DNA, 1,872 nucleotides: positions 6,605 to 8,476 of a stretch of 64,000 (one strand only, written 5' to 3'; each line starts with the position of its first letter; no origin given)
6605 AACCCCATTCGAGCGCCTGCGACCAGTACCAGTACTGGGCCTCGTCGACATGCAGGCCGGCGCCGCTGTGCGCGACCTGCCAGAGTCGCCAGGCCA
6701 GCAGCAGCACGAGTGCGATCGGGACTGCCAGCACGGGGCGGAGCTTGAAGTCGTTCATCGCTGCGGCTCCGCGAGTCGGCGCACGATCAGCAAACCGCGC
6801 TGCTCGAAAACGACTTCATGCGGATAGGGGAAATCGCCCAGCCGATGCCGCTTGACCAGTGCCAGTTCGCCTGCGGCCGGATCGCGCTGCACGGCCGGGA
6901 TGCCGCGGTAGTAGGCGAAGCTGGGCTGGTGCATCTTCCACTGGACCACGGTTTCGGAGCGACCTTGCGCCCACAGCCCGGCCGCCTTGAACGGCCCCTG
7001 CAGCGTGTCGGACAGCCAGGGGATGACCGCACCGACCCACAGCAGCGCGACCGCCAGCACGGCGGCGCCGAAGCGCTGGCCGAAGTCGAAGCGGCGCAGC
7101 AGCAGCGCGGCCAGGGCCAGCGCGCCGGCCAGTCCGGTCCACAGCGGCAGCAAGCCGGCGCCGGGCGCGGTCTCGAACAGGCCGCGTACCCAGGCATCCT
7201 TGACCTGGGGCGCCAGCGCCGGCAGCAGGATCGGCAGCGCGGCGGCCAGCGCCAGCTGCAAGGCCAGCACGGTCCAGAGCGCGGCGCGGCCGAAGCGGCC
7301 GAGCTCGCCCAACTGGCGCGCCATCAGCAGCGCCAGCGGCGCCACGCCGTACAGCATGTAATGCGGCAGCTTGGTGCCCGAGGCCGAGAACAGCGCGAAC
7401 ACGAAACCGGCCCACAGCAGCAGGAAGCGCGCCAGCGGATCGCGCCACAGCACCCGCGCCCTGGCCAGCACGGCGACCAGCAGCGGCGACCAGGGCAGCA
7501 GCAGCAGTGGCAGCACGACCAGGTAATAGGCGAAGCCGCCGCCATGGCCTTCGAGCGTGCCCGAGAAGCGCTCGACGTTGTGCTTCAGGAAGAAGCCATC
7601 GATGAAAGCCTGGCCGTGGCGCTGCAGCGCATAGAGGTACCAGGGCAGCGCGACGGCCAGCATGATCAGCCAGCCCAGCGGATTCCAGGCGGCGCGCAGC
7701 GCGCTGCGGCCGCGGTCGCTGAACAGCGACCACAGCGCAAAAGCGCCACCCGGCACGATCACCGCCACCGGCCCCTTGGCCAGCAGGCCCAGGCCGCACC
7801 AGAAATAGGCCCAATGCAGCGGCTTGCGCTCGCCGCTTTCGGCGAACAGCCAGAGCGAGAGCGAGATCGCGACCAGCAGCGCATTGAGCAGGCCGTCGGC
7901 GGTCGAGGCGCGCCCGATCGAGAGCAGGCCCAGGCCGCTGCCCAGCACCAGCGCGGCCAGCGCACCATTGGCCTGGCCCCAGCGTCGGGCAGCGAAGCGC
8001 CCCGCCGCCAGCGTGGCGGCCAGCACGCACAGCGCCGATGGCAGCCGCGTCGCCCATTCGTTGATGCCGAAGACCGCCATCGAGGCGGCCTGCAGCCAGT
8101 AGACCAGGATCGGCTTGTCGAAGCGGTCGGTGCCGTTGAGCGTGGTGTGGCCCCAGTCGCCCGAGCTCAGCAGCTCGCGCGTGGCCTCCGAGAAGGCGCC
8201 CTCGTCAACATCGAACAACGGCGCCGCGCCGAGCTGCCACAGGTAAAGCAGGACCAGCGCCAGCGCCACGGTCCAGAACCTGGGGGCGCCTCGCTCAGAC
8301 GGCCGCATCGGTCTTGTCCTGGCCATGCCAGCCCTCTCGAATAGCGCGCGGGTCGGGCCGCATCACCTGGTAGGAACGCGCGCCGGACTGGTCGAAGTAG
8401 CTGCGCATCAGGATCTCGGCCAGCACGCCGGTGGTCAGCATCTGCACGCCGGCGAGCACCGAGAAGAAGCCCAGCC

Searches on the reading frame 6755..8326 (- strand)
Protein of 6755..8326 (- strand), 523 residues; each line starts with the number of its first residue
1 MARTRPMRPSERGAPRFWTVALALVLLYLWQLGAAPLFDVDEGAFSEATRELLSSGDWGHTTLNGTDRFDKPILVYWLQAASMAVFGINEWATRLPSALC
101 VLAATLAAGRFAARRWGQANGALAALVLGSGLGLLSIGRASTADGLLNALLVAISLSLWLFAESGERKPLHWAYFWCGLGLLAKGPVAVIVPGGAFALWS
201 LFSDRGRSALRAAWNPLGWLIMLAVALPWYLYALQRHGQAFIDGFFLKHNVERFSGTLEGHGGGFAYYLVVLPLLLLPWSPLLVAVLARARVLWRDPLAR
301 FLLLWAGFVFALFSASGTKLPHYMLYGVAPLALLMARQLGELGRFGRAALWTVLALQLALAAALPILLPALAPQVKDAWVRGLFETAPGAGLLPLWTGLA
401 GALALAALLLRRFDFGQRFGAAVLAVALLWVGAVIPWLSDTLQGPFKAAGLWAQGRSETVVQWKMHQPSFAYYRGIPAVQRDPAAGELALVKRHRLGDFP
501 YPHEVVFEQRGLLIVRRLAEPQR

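Call 3: search_protein_families(library=pfam, proteins=[window:6755-8326:-], max_evalue=0.001)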
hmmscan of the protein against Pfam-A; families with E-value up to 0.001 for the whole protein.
window:6755-8326:- (523 aa): 1 family
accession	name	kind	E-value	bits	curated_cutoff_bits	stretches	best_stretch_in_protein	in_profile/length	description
PF13231.12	PMT_2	-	5.6e-19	69.4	26.1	1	70-231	1-159/160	Dolichyl-phosphate-mannose-protein mannosyltransferase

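Call 4: search_protein_families(library=ncbifam, proteins=[window:6755-8326:-], max_evalue=0.001)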
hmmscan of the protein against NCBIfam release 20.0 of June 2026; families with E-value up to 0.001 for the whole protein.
window:6755-8326:- (523 aa): 2 families
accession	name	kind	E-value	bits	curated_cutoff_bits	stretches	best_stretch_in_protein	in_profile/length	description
NF009784.2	PRK13279.1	equivalog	8.6e-46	156.6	567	1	19-352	9-345/539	lipid IV(A) 4-amino-4-deoxy-L-arabinosyltransferase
TIGR03663.1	TIGR03663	subfamily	1.8e-06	27.2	126.25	1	19-363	6-360/435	flippase activity-associated protein Agl23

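Call 9: search_solved_structures(query=window:6755-8326:-, max_evalue=0.01, show_alignments=1)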
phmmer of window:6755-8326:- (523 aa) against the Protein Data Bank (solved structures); distinct sequences matched with E-value up to 0.01: 1.
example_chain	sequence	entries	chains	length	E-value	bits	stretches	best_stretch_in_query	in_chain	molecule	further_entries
5ezm_A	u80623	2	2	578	4.8e-22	81.7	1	16-438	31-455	4-amino-4-deoxy-L-arabinose transferase or related glycosyltransferases of PMT family | 4-amino-4-deoxy-L-arabinose (L-Ara4N) transferase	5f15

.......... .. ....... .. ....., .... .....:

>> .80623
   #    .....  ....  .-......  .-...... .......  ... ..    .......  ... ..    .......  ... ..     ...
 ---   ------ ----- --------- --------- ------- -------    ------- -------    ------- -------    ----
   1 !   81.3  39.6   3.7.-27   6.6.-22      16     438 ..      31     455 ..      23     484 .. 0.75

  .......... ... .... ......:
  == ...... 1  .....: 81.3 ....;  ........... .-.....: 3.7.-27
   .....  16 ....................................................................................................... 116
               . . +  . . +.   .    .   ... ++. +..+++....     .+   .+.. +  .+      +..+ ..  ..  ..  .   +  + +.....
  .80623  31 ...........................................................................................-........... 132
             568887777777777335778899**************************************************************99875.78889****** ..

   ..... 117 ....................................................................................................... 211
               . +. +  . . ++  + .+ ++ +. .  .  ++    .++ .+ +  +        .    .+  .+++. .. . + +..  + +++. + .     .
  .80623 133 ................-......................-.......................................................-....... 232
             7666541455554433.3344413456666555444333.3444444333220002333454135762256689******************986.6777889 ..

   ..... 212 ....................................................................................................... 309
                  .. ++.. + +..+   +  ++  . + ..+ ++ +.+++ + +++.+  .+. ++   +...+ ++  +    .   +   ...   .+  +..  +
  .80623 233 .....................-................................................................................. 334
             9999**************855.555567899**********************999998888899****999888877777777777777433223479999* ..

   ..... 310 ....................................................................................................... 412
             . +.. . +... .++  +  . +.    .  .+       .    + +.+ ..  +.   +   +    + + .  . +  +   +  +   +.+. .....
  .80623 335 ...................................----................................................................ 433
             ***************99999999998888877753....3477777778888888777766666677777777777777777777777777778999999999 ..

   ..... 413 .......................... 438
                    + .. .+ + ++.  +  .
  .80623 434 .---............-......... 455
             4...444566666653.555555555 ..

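Call 12: find_homologous_proteins(query=window:6755-8326:-, max_evalue=0.00001)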
Query window:6755-8326:- (523 aa): 2574 proteins with E <= 0.00001 among 8000 candidates; the best 120 are listed.
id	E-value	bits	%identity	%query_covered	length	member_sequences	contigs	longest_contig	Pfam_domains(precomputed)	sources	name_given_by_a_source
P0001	0.0e+0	1053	92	100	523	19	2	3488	PF13231.13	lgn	-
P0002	0.0e+0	1052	91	100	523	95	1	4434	PF13231.13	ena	-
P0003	0.0e+0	1051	92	100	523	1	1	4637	PF13231.13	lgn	-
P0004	0.0e+0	1049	92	100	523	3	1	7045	PF13231.13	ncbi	-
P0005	0.0e+0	1046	92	100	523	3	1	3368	PF13231.13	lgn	-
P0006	0.0e+0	1044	91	100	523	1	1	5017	PF13231.13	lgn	-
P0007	0.0e+0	1040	91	100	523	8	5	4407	PF13231.13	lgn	-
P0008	0.0e+0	1026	90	99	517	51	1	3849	PF13231.13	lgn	-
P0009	0.0e+0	1024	90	99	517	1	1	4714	PF13231.13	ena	-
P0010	0.0e+0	1020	88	100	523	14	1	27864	PF13231.13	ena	-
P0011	1.3e-298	1009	89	99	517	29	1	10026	PF13231.13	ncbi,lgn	-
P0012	5.3e-298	1007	89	99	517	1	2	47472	PF13231.13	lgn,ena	-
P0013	7.1e-296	1000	88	99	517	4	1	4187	PF13231.13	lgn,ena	-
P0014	9.2e-295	997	89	99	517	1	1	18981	PF13231.13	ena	-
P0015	4.0e-292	988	88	98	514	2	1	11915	PF13231.13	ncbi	-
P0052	1.7e-157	544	55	95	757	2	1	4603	PF01569.28,PF14378.13,PF13231.13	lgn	-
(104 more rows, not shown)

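Call 18: find_related_loci(query=A1, collection=genome_contigs, flank=10000)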
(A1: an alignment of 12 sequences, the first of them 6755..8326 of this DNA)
Query A1 (523 aa) in genome_contigs; peptide patterns used: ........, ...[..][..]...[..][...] (x = any residue, [..] = any of these).
599 stretches matched a pattern (row limit reached: there are more); 511 encode a relative of the query (tblastn E <= 1e-3); the best 80 are kept; 80 distinct loci.
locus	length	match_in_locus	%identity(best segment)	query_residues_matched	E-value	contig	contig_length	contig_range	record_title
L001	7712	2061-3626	89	1-522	0e+0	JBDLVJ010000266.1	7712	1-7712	MAG: Pseudomonadota bacterium isolate littlewolfcreek_2019_sw_WHONDRS-S19S_0078_B_bin.37 scaffold_741080, whole genome s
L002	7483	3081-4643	89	2-522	0e+0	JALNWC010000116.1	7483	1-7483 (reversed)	MAG: Rhodoferax sp. isolate SO_2016_LW1 bin 11 scaffold14088_LW64-88_2016, whole genome shotgun sequence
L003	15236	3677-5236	92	1-520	0e+0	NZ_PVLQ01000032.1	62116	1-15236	Malikia granosa strain P1 contig_32, whole genome shotgun sequence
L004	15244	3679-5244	92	1-522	0e+0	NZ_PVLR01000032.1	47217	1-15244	Malikia spinosa strain 83 contig_32, whole genome shotgun sequence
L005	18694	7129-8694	90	1-522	0e+0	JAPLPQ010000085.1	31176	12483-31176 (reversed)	MAG: Burkholderiales bacterium isolate LacPavin_0419_WC70S_MAG_67_14 LacPavin_0419_WC70S_scaffold_76963, whole genome sh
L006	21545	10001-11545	54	14-519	1e-167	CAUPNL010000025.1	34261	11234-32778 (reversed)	MAG: uncultured Limnohabitans sp. isolate m12-metabat.1 genome assembly, contig: m12-c86, whole genome shotgun sequence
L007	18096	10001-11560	55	3-516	8e-165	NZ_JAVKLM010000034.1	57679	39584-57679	MAG: Limnohabitans sp. isolate AaM_O252_1 k141_15031, whole genome shotgun sequence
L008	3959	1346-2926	54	5-516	5e-169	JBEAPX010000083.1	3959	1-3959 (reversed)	MAG: Pseudomonadota bacterium isolate muddycreek_2019_sw_WHONDRS-S19S_0082_B_bin.142 scaffold_388063, whole genome shotg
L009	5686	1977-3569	51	4-518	4e-157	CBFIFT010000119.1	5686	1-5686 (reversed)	MAG: Burkholderiaceae bacterium isolate Co_bin_718_indper genome assembly, contig: Co_bin_718_indper_c125, whole genome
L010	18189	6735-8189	56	20-500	7e-152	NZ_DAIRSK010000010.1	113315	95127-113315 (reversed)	MAG: Limnohabitans sp. isolate CTOTU2207 NODE_39_length_113315_cov_7.918842, whole genome shotgun sequence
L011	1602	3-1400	54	58-518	5e-162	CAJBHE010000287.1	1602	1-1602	MAG: uncultured Burkholderiales bacterium isolate D-1_bin-061 genome assembly, contig: bin-061:287/312, whole genome sho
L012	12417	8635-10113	56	23-516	1e-146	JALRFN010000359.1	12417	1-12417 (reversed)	MAG: Burkholderiaceae bacterium isolate LH.3 LH_669189, whole genome shotgun sequence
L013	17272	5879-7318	46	22-501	1e-132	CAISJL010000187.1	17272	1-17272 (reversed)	MAG: uncultured beta proteobacterium isolate ErkenSummer_bin-4910 genome assembly, contig: bin-4910:187/187, whole genom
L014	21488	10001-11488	53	21-516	1e-128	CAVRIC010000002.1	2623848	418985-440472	MAG: uncultured delta proteobacterium isolate MFD05674.bin.2.49 genome assembly, contig: contig_45111, whole genome shot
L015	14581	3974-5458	51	21-515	2e-127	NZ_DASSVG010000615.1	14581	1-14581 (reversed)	MAG: Ramlibacter sp. isolate SMAG_U589 k141_386655, whole genome shotgun sequence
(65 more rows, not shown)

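Call 37: search_dna_similar(query=window:6755-8326:-, collection=plasmids, mode=protein, max_rows=40, max_evalue=1e-8)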
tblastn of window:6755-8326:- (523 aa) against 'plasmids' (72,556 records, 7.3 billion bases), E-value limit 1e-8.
Records with a match: 82; places in all: 94; records where one place covers at least 80% of the query: 0.
Best place of each record, by identity: <60% 82.
By first word of the organism name: Pantoea 56; Cupriavidus 18; Ralstonia 3; Proteus 2; Variovorax 1; Acidithiobacillus 1; Marinobacter 1.
By predicted mobility (MOB-suite, as given by PLSDB): non-mobilizable 57; mobilizable 15; conjugative 10.
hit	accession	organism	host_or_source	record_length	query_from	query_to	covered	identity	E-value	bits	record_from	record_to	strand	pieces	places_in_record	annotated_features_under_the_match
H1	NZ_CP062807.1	Cupriavidus basilensis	Cell culture,Sediment of a freshwater ...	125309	36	336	58%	33.8%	3e-19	99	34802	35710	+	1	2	glycosyltransferase family 39 protein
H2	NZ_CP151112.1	Cupriavidus metallidurans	-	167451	36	336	58%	33.8%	3e-19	99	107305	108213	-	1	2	glycosyltransferase family 39 protein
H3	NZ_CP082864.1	Cupriavidus pauculus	-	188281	36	336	58%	33.8%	3e-19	99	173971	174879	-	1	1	glycosyltransferase family 39 protein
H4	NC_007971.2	Cupriavidus metallidurans CH34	-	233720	36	336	58%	33.8%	3e-19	99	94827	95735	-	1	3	glycosyltransferase family 39 protein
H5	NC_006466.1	Cupriavidus metallidurans CH34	-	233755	36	336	58%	33.8%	3e-19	99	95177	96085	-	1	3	glycosyltransferase family 39 protein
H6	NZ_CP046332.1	Cupriavidus metallidurans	sedimentation pond in a zinc factory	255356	36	336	58%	33.8%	3e-19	99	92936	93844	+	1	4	glycosyltransferase family 39 protein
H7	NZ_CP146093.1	Ralstonia sp. RRA.1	pure culture,Cupriavidus necator ...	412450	36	336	58%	33.8%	3e-19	99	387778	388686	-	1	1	glycosyltransferase family 39 protein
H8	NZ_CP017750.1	Cupriavidus sp. USMAA2-4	cell culture,Sungai Pinang, Penang, ...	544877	36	336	58%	33.8%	3e-19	99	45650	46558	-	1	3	glycosyltransferase family 39 protein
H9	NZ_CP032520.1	Cupriavidus oxalaticus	cell culture,activated sludge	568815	36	336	58%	33.8%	3e-19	99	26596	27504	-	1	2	glycosyltransferase family 39 protein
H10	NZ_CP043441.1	Cupriavidus campinensis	cell culture,soil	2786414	36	336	58%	33.8%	3e-19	99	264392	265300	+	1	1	none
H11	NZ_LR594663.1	Variovorax sp. RA8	Riverbed sediment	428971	37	342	59%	32.4%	2e-15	87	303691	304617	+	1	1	glycosyltransferase family 39 protein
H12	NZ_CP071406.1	Pantoea deleyi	mushroom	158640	37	347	59%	31.4%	2e-10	71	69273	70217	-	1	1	ArnT: pmr phosphoethanolamine transferase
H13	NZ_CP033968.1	Cupriavidus pauculus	Homo sapiens,clinical isolate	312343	36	344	59%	31.6%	3e-17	93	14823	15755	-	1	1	glycosyltransferase family 39 protein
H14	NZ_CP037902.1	Cupriavidus metallidurans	Soil,gold-copper mine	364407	36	344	59%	31.6%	3e-17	93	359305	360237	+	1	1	glycosyltransferase family 39 protein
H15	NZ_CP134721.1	Pantoea agglomerans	Allium cepa,cell culture,bulb ...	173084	37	347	59%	31.1%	2e-10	71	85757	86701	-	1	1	ArnT: pmr phosphoethanolamine transferase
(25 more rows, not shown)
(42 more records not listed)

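Call 49: search_solved_structures(query=L003:6789-7505:+, max_evalue=1, show_alignments=1)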
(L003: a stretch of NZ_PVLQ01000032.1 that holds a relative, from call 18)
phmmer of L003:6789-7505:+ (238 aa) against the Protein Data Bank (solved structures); distinct sequences matched with E-value up to 1: 9.
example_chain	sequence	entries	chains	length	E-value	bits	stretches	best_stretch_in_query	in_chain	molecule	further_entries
1iw8_A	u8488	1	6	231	0.00012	25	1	92-199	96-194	acid phosphatase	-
1d2t_A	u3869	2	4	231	0.00082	22.3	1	91-199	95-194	ACID PHOSPHATASE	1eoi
9qci_A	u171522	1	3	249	0.0044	19.9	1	94-200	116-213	Major phosphate-irrepressible acid phosphatase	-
9qcj_A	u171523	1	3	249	0.0048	19.8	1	94-200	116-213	Major phosphate-irrepressible acid phosphatase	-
9jq0_A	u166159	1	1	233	0.0084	19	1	94-200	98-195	Acid phosphatase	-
5jki_A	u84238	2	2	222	0.02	17.7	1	93-203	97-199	Putative lipid phosphate phosphatase YodM | Phosphatidylglycerophosphatase B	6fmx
1ijp_A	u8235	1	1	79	0.19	14.6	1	56-109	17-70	ATP Synthase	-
8yc1_A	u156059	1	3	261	0.2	14.5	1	94-200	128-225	Acid phosphatase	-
2akc_A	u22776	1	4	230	0.99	12.2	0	111-202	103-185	class A nonspecific acid phosphatase PhoN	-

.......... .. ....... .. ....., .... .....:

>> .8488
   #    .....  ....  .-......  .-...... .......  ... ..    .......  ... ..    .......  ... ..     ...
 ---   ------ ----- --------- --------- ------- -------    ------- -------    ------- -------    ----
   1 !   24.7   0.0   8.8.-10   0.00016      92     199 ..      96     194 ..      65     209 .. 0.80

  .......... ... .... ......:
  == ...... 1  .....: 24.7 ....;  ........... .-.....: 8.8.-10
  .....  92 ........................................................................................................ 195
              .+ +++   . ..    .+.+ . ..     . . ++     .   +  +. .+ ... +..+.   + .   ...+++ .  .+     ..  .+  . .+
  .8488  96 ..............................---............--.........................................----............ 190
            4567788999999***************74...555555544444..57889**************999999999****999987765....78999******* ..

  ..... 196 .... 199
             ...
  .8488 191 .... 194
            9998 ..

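Call 50: search_protein_families(library=ncbifam, proteins=[L003:6789-7505:+], max_evalue=0.1)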
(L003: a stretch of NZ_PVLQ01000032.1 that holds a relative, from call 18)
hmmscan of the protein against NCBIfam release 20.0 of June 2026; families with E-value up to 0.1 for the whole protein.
L003:6789-7505:+ (238 aa): 4 families
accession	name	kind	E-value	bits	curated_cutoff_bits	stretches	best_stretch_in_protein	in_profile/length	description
NF045633.1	LipidAPhtaseLpxF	equivalog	1.1e-30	107.1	400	1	17-209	15-208/217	lipid A 4'-phosphatase LpxF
NF028538.0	PAP2_lipid_A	equivalog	6.9e-10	38.8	275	1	118-213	131-227/234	PAP2 family lipid A phosphatase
NF028536.0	PAP2_near_MCR1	equivalog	8e-09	35.5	475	1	109-213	124-229/237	PAP2 family protein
NF045654.1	APhasePhoC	equivalog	0.0068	15.9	430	1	102-199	124-212/248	acid phosphatase PhoC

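Call 51: search_protein_families(library=pfam, proteins=[L003:6789-7505:+], max_evalue=0.1)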
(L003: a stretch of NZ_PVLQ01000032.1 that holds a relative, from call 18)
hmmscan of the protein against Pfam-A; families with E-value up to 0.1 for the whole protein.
L003:6789-7505:+ (238 aa): 2 families
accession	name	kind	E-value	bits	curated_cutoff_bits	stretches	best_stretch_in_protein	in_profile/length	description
PF01569.27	PAP2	-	1.2e-20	74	27.2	1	93-218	2-126/130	PAP2 superfamily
PF14378.12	PAP2_3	-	0.0011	19.2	27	1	132-209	112-187/190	PAP2 superfamily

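Call 69: find_encoding_contigs(protein=P0052, flank=5000, max_places=3)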
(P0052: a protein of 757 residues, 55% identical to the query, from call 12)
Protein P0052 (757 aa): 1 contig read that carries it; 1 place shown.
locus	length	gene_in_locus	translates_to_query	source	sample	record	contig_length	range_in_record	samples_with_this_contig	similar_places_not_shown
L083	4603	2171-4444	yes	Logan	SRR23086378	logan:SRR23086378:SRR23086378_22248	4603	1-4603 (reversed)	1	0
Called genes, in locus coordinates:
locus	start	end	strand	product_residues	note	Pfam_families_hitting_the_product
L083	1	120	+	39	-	?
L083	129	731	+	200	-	PF13328:HD_4, PF01966:HD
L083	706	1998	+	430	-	PF12146:Hydrolase_4 (weak)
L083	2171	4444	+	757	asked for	PF01569:PAP2, PF14378:PAP2_3 (weak), PF13231:PMT_2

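Call 78: search_protein_representatives(protein=P0052)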
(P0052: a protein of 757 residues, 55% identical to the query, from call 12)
Query: 757 residues. Proteins with E-value up to 0.001 (for the whole library): 23358; up to 1e-10: 10672; up to 1e-30: 780. The best 150 are listed.
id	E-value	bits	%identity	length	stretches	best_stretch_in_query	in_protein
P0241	1.1e-127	443.8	45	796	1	19-749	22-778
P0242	1.4e-122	426.9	49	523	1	251-754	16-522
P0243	2.7e-119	416.0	50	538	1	254-750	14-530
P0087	7.3e-119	414.6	48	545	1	255-749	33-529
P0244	8.3e-115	401.2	46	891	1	259-753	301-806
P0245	1.7e-112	393.6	45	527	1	258-717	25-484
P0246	2.5e-108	379.8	48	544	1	263-737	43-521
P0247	1.2e-106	374.2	48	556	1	255-740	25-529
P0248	2.4e-106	373.2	49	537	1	259-748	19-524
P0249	1.9e-104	366.9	47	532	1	259-735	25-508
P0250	7.1e-104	365.0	52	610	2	259-635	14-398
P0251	9.4e-103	361.3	46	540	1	254-753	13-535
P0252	3.0e-102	359.7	44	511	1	262-749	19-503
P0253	3.2e-98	346.3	42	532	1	262-732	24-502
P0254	1.2e-97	344.4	45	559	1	259-733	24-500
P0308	4.9e-73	263.1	36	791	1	257-749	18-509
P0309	6.1e-73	262.8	33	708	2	259-746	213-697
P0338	2.0e-67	244.5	37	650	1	258-733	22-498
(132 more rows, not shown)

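Call 79: search_protein_families(library=pfam, proteins=[P0241, P0244, P0309, P0308, P0338], max_evalue=0.001)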
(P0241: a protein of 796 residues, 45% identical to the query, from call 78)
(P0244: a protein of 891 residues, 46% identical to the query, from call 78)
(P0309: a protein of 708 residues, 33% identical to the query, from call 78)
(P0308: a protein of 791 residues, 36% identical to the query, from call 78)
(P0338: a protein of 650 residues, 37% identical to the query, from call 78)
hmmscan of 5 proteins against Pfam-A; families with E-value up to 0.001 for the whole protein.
P0241 (796 aa): 2 families
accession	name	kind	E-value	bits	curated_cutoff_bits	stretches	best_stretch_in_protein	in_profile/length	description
PF01569.27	PAP2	-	3.8e-18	65.9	27.2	1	67-181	3-124/130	PAP2 superfamily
PF13231.12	PMT_2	-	6.7e-16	59.4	26.1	1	335-494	1-160/160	Dolichyl-phosphate-mannose-protein mannosyltransferase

P0244 (891 aa): 1 family
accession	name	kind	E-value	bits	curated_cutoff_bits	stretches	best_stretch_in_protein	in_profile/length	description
PF13231.12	PMT_2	-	1.3e-17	64.9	26.1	1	349-502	1-147/160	Dolichyl-phosphate-mannose-protein mannosyltransferase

P0309 (708 aa): 3 families
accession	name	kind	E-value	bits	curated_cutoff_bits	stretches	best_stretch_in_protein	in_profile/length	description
PF01569.27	PAP2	-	1.7e-21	76.8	27.2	1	80-195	3-126/130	PAP2 superfamily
PF13231.12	PMT_2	-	7.3e-14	52.7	26.1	1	260-421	1-159/160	Dolichyl-phosphate-mannose-protein mannosyltransferase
PF02366.24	PMT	-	7e-11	42.6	22.7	1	241-422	41-233/245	Dolichyl-phosphate-mannose-protein mannosyltransferase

P0308 (791 aa): 1 family
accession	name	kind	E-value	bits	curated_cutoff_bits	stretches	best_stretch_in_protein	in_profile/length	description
PF13231.12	PMT_2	-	2.2e-18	67.4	26.1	1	68-227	1-157/160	Dolichyl-phosphate-mannose-protein mannosyltransferase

P0338 (650 aa): 1 family
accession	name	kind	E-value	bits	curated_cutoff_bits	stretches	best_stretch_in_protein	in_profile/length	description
PF13231.12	PMT_2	-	3.9e-19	69.8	26.1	1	71-230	1-157/160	Dolichyl-phosphate-mannose-protein mannosyltransferase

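Call 107: search_protein_families(library=ncbifam, alignment_id=A4, max_evalue=0.001)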
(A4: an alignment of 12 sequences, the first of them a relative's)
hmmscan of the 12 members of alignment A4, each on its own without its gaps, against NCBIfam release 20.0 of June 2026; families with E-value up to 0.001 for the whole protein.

A. member 1, L004:6809-7522:+ (238 aa): 3 families
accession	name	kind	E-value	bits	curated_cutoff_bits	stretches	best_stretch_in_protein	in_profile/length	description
NF045633.1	LipidAPhtaseLpxF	equivalog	4.2e-29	102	400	1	17-209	15-208/217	lipid A 4'-phosphatase LpxF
NF028538.0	PAP2_lipid_A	equivalog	1.5e-10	41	275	1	118-213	131-227/234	PAP2 family lipid A phosphatase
NF028536.0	PAP2_near_MCR1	equivalog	4.7e-08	33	475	1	109-213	124-229/237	PAP2 family protein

B. families by the number of members that match (of 12 scanned): 4 families
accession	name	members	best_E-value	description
NF045633.1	LipidAPhtaseLpxF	12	1.6e-35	lipid A 4'-phosphatase LpxF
NF028538.0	PAP2_lipid_A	12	5e-12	PAP2 family lipid A phosphatase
NF028536.0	PAP2_near_MCR1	12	7.2e-10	PAP2 family protein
NF007975.0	PRK10699.1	1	3.5e-06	phosphatidylglycerophosphatase B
